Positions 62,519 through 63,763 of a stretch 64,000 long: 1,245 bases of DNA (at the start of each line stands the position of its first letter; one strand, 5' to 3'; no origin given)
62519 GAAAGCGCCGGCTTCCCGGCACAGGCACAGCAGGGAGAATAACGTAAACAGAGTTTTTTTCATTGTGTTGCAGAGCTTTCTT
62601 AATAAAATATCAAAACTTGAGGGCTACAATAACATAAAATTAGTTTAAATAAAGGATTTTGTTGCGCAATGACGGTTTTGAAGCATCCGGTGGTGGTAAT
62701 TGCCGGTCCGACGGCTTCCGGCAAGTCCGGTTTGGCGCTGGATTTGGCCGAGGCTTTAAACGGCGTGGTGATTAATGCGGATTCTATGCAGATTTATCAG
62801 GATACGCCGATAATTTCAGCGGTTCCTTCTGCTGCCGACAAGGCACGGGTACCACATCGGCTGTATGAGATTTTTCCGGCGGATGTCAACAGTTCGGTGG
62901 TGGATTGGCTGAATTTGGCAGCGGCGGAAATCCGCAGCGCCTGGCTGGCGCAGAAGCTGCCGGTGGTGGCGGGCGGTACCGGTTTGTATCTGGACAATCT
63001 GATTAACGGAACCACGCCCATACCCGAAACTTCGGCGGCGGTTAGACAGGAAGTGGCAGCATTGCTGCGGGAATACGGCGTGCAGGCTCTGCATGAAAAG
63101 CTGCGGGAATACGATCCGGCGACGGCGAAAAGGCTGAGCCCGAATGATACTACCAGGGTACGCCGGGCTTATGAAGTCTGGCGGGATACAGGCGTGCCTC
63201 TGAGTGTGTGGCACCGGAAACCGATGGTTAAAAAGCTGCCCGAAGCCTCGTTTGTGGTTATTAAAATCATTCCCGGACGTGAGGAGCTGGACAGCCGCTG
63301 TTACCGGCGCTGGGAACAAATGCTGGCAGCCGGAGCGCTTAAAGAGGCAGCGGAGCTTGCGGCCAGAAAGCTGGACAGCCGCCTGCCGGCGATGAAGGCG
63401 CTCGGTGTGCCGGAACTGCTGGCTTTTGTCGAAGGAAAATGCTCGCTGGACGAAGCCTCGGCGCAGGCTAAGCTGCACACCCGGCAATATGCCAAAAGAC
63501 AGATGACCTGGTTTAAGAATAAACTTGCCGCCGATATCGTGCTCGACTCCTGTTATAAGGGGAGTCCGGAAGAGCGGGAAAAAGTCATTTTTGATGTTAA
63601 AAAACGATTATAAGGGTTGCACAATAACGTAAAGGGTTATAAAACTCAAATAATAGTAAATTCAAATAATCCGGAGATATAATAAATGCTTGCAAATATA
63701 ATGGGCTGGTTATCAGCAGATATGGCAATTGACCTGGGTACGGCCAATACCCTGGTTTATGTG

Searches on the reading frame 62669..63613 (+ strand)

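Call 52: search_protein_families(library=pfam, proteins=[window:62669-63613:+], max_evalue=0.00001)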
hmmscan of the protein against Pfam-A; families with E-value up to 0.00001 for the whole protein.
window:62669-63613:+ (314 aa): 1 family
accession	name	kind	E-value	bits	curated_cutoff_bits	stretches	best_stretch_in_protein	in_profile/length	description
PF01715.23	IPPT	-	1.1e-70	238.5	23.6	1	41-285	1-243/243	IPP transferase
